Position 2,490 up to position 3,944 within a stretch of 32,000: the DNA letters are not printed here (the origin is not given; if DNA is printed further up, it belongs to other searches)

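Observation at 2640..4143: Nuclease-less AAA_15/21-type ATPase translationally coupled to a small unrecognisable ORF: candidate undescribed two-gene defence-like module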

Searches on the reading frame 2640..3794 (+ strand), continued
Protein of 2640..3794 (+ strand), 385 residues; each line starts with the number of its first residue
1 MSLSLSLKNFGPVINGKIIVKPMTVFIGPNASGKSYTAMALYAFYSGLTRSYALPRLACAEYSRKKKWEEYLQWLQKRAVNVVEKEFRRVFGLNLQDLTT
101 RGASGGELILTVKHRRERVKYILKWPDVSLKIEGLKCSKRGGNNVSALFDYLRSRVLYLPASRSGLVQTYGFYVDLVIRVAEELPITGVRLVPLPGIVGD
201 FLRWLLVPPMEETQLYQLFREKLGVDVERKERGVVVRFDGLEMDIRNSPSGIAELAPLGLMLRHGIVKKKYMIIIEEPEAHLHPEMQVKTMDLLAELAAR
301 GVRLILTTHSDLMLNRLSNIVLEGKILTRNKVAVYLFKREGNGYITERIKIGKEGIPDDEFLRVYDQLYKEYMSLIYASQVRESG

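Call 59: search_protein_families(library=pfam, proteins=[L013:6353-6802:+, L016:6422-6883:+, L019:3892-4374:+, L027:6293-6844:+, L035:5822-6376:+, L075:6314-6937:+, L079:5771-6400:+, L080:6376-6801:+, L086:3334-3756:+, L006:9357-9755:-], max_evalue=0.1)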
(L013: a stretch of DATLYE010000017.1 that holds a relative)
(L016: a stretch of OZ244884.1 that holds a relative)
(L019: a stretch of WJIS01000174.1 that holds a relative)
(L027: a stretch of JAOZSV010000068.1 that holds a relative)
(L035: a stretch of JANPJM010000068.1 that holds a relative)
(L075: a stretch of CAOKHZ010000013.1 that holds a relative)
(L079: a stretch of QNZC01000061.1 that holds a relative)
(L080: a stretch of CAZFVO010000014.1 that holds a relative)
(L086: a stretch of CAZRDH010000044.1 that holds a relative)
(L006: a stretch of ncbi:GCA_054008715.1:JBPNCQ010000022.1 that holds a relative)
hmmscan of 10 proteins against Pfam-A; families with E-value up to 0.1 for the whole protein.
L013:6353-6802:+ (150 aa): 0 families

L016:6422-6883:+ (154 aa): 0 families

L019:3892-4374:+ (161 aa): 0 families

L027:6293-6844:+ (184 aa): 0 families

L035:5822-6376:+ (185 aa): 0 families

L075:6314-6937:+ (208 aa): 0 families

L079:5771-6400:+ (210 aa): 1 family
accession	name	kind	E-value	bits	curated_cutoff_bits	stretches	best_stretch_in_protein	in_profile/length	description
PF21608.2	V-cyclin_C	-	0.079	13.8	27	0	43-78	8-43/97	V-cyclin, C-terminal domain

L080:6376-6801:+ (142 aa): 1 family
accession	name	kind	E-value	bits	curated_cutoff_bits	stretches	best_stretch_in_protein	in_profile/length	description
PF14010.12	PEPcase_2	-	0.051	12.5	25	1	56-120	421-484/493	Phosphoenolpyruvate carboxylase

L086:3334-3756:+ (141 aa): 3 families
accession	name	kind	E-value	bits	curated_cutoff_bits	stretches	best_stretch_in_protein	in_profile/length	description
PF09425.15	Jas_motif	-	0.054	13.7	22.1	1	99-111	3-15/26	Jas motif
PF13671.12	AAA_33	-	0.06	14.1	27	0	106-139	89-122/143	AAA domain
PF01740.26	STAS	-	0.074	13.3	22.6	0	68-131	29-90/106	STAS domain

L006:9357-9755:- (132 aa): 0 families

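Call 73: search_protein_families(library=padloc, proteins=[L013:4695-6353:+, L016:5004-6422:+, L019:2408-3883:+, L027:4998-6290:+, L035:4251-5822:+, L075:4983-6308:+, L080:4989-6428:+, L086:2093-3334:+, L006:9751-11058:-, P0010], max_evalue=1e-15)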
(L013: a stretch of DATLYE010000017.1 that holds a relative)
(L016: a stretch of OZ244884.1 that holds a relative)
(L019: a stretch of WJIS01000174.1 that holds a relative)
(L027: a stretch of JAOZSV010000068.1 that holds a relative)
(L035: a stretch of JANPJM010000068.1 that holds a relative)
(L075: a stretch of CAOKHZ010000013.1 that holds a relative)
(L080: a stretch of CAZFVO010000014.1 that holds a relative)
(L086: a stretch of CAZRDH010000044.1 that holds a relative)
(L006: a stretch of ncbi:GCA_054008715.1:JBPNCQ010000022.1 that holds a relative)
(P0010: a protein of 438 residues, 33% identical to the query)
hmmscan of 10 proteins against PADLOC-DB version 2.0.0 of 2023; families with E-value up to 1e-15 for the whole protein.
L013:4695-6353:+ (553 aa): 7 families
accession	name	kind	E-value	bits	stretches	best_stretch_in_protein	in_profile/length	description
PDLC04033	PD-T4-4_A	-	1e-39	135.1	1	369-538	276-447/460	-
PDLC04664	PDC-M47A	-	1.2e-32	111.5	1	367-514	270-417/461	-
PDLC03878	NsnB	-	2.1e-26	91.5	1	102-541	4-334/345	-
PDLC02979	AriA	-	4.1e-24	84.1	0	377-466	290-372/373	-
PDLC04032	PD-T4-4_A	-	1.4e-23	81.6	1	388-502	312-428/474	-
PDLC04214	HEC-02A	-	1e-16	59.2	0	360-489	180-304/338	-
PDLC04710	PDC-M56A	-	8.3e-16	55.9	0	424-468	242-286/382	-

L016:5004-6422:+ (473 aa): 8 families
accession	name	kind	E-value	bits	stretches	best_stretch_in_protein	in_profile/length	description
PDLC04033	PD-T4-4_A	-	4e-46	156.2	1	1-453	1-445/460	-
PDLC04032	PD-T4-4_A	-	1.4e-32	111.3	1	313-465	319-468/474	-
PDLC04664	PDC-M47A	-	4.8e-31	106.2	1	286-391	270-372/461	-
PDLC02979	AriA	-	2e-30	104.8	1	2-385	5-373/373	-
PDLC03878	NsnB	-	4.3e-28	97.1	1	2-445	4-326/345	-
PDLC04710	PDC-M56A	-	8e-19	65.9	0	215-388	108-288/382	-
PDLC04707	PDC-M55A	-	1e-17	62.2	0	263-388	221-352/421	-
PDLC04214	HEC-02A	-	1.4e-17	62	0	211-388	121-285/338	-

L019:2408-3883:+ (492 aa): 7 families
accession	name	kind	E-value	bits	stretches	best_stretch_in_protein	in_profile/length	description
PDLC04033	PD-T4-4_A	-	1e-39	135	1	8-477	3-447/460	-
PDLC02979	AriA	-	5.4e-29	100.1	1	8-403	6-372/373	-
PDLC04032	PD-T4-4_A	-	5.2e-25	86.3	1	289-446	276-433/474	-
PDLC04664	PDC-M47A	-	6.1e-25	86.1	1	286-446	250-410/461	-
PDLC03878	NsnB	-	3e-23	81.1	1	7-448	4-308/345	-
PDLC04214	HEC-02A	-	3.8e-19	67.1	0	288-408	165-286/338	-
PDLC02980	AriA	-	1.4e-17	62.6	0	26-405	1-304/304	-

L027:4998-6290:+ (431 aa): 9 families
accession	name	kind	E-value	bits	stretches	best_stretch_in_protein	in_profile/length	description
PDLC04033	PD-T4-4_A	-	2.1e-30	104.3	1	5-369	2-378/460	-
PDLC04664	PDC-M47A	-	5.3e-28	96.2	1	255-385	265-389/461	-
PDLC02979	AriA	-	9.6e-28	96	1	4-360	4-372/373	-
PDLC03878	NsnB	-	1.8e-22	78.6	1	1-418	1-334/345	-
PDLC04214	HEC-02A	-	7.3e-21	72.8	1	242-399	168-319/338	-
PDLC04032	PD-T4-4_A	-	1.1e-18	65.5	0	275-385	305-416/474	-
PDLC04213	HEC-02A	-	2.6e-17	61.4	0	240-420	162-330/337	-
PDLC02980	AriA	-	1.9e-16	58.9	0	25-360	1-302/304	-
PDLC00070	GajA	-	5.7e-16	56.2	0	315-359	289-335/596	AAA ATPase domain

L035:4251-5822:+ (524 aa): 9 families
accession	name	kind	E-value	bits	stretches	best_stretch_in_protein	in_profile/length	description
PDLC04033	PD-T4-4_A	-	1.3e-23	82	0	403-455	327-379/460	-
PDLC03878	NsnB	-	5.3e-23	80.3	1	365-470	217-305/345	-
PDLC04214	HEC-02A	-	3.3e-21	73.9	0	401-508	237-334/338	-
PDLC04664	PDC-M47A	-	7.7e-21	72.5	0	402-454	322-374/461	-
PDLC02979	AriA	-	9e-21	73.1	0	400-445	326-372/373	-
PDLC04032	PD-T4-4_A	-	4.9e-18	63.3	0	400-461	345-406/474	-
PDLC02980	AriA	-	4.6e-17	60.9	0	235-446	137-303/304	-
PDLC00069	GajA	-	3.1e-16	56.9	0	404-444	337-379/687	AAA ATPase domain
PDLC00083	GajA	-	8.1e-16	55.5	0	402-449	294-342/639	AAA ATPase domain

L075:4983-6308:+ (442 aa): 6 families
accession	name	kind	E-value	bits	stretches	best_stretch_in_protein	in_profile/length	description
PDLC04033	PD-T4-4_A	-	3.7e-44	149.7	1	8-432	4-447/460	-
PDLC04664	PDC-M47A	-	4e-30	103.2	1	235-399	242-406/461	-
PDLC04032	PD-T4-4_A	-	5.4e-30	102.8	1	250-431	281-457/474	-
PDLC02979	AriA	-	1.1e-24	85.9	1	7-359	6-372/373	-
PDLC03878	NsnB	-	2.7e-24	84.6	1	7-400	5-303/345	-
PDLC02980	AriA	-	1.2e-17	62.9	0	227-360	145-303/304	-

L080:4989-6428:+ (480 aa): 7 families
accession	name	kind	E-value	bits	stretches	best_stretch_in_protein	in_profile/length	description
PDLC04033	PD-T4-4_A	-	2.3e-30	104.2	1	322-464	297-452/460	-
PDLC02979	AriA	-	5.8e-28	96.7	0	270-391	265-370/373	-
PDLC04032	PD-T4-4_A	-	3.1e-24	83.8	0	288-468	281-467/474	-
PDLC04664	PDC-M47A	-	5.8e-21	72.9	0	292-437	262-412/461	-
PDLC03878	NsnB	-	2.3e-20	71.7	0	324-446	211-322/345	-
PDLC04710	PDC-M56A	-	1.6e-18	64.9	0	265-409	144-300/382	-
PDLC02980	AriA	-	8e-18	63.4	0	273-395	179-304/304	-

L086:2093-3334:+ (414 aa): 7 families
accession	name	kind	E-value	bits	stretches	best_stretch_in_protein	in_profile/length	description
PDLC04033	PD-T4-4_A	-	6.9e-29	99.3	1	271-406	302-448/460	-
PDLC04032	PD-T4-4_A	-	1.2e-25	88.5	1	296-406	350-459/474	-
PDLC04664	PDC-M47A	-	4.7e-24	83.2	1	273-380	300-413/461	-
PDLC03878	NsnB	-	1.5e-20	72.3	0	272-345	215-289/345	-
PDLC04707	PDC-M55A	-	1.8e-17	61.4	0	266-338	271-350/421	-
PDLC02979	AriA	-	2e-17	62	0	273-337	299-373/373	-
PDLC02980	AriA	-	2.2e-16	58.7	0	272-338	236-304/304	-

L006:9751-11058:- (435 aa): 2 families
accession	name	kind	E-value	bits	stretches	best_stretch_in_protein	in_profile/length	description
PDLC04033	PD-T4-4_A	-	3.8e-19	67.2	0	268-371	276-373/460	-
PDLC04032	PD-T4-4_A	-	2.4e-17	61.1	0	271-368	298-391/474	-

P0010 (438 aa): 6 families
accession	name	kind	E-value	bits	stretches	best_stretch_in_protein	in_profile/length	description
PDLC04033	PD-T4-4_A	-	6e-40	135.8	1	236-431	256-459/460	-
PDLC04032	PD-T4-4_A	-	4.2e-38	129.5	1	277-431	320-470/474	-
PDLC04664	PDC-M47A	-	5.9e-28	96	1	241-390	264-409/461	-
PDLC03878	NsnB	-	3.8e-24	84.1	1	8-410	4-326/345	-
PDLC02979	AriA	-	2.8e-22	78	0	244-349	265-372/373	-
PDLC04707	PDC-M55A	-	4.7e-16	56.8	0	309-426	308-409/421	-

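Call 78: search_protein_families(library=padloc, alignment_id=A7, max_evalue=0.01)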
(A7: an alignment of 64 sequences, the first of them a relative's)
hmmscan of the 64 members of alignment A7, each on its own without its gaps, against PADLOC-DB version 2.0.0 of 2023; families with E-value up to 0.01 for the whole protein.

A. member 1, L013:6353-6802:+ (150 aa): 0 families

B. families by the number of members that match (of 64 scanned): 12 families
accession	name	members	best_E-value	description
PDLC04668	PDC-M47B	15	1.6e-07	-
PDLC04666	PDC-M47B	7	1.2e-07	-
PDLC04667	PDC-M47B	7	6.6e-06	-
PDLC04665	PDC-M47B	7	1.6e-05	-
PDLC04035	PD-T4-4_B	5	1.7e-05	-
PDLC04563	PDC-M29B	4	4.1e-06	-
PDLC04034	PD-T4-4_B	3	5.4e-05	-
PDLC04037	PD-T4-4_B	3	0.00018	-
PDLC01680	Cas13-ApeA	1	9.6e-05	Cas13-ApeA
PDLC02359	Tin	1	0.001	Tin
PDLC04219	HEC-02B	1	0.0029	-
PDLC01454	Cmr3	1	0.0067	"CAS-III-B,CAS-III-C; effector_G5"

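Call 94: predict_structure(alignment_id=A4)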
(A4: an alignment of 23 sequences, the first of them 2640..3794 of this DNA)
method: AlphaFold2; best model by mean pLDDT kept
length: 385 residues; sequences in the alignment: 23
mean_pLDDT: 86.4   pTM: 0.87
mean pLDDT of the five models: 86.4, 86.3, 85.0, 84.9, 84.0
residues with pLDDT >= 90: 226; 70-90: 106; 50-70: 43; < 50: 10
segments of 3 or more residues with pLDDT < 50: 180-182, 184-188
pLDDT, mean of each block of 10 residues (from residue 1): 95 97 94 95 95 89 82 95 94 93 96 92 97 84 63 80 81 55 46 72 75 91 92 87 91 92 89 95 95 97 95 93 92 95 93 77 70 73 70
secondary structure, 60 per line:
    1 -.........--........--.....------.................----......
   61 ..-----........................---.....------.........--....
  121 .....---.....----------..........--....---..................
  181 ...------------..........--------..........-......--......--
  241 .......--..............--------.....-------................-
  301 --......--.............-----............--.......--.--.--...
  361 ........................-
elements in order: E2-10 E13-20 E23-27 H34-50 H55-62 H68-91 H95-98 E106-114 E117-125 E129-133 H144-153 E156-159 H163-183 H196-205 H214-223 E225-230 E233-238 E241-244 H250-263 E272-276 H284-299 E303-308 H311-323 E332-340 E343-349 H358-384

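Call 97: fold_search(model_id=the predicted structure, library=pdb)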
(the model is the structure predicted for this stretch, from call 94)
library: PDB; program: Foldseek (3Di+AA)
matches with E <= 10: 931; with E <= 0.001: 418
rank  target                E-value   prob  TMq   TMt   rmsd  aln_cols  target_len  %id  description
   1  8eea_B                2.7e-12  1.00  0.49  0.50  12.5       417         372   16  Structure of E.coli Septu (PtuAB) complex (released 2023-12-27)
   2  4nck_B                4.0e-12  1.00  0.53  0.64   8.0       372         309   15  Crystal Structure of Pyrococcus furiosis Rad50 R797G mutation (released 2014-03-05)
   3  9n69_C                4.0e-12  1.00  0.46  0.41  17.6       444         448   13  Structure of the retron IA complex with HNH nuclease in the "down" orientation (released 2025-04-23)
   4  8eea_A                4.3e-12  1.00  0.48  0.49  12.8       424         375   15  Structure of E.coli Septu (PtuAB) complex (released 2023-12-27)
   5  9n69_D                1.4e-11  1.00  0.47  0.43  12.2       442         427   11  Structure of the retron IA complex with HNH nuclease in the "down" orientation (released 2025-04-23)
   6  8sux_C                1.5e-11  1.00  0.50  0.51  11.7       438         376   14  Structure of E. coli PtuA hexamer (released 2024-01-10)
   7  9n69_B                1.6e-11  1.00  0.46  0.36  20.9       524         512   12  Structure of the retron IA complex with HNH nuclease in the "down" orientation (released 2025-04-23)
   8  8sux_F                2.3e-11  1.00  0.46  0.48  11.2       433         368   14  Structure of E. coli PtuA hexamer (released 2024-01-10)
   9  3qku_A                2.5e-11  1.00  0.48  0.52  15.3       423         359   13  Mre11 Rad50 binding domain in complex with Rad50 and AMP-PNP (released 2011-03-30)
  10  9n6b_C                2.5e-11  1.00  0.45  0.39  19.2       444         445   11  Structure of the retron IA complex with HNH nuclease in the "up" orientation (released 2025-04-23)
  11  9n6b_B                2.5e-11  1.00  0.45  0.35  19.7       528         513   12  Structure of the retron IA complex with HNH nuclease in the "up" orientation (released 2025-04-23)
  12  9n6c_C                2.8e-11  1.00  0.45  0.40  17.3       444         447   12  Structure of the Retron IA Complex without the HNH Nuclease (released 2025-04-23)
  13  8ee4_E                3.2e-11  1.00  0.52  0.51  10.9       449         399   14  Structure of PtuA (released 2024-01-03)
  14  9n6c_D                3.2e-11  1.00  0.48  0.43  12.4       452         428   10  Structure of the Retron IA Complex without the HNH Nuclease (released 2025-04-23)
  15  8ee4_F                3.4e-11  1.00  0.47  0.46  11.8       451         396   15  Structure of PtuA (released 2024-01-03)
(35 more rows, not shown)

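Call 100: search_solved_structures(query=A7, max_evalue=10)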
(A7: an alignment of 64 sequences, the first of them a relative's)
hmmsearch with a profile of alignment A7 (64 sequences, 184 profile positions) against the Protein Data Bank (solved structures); distinct sequences matched with E-value up to 10: 0.
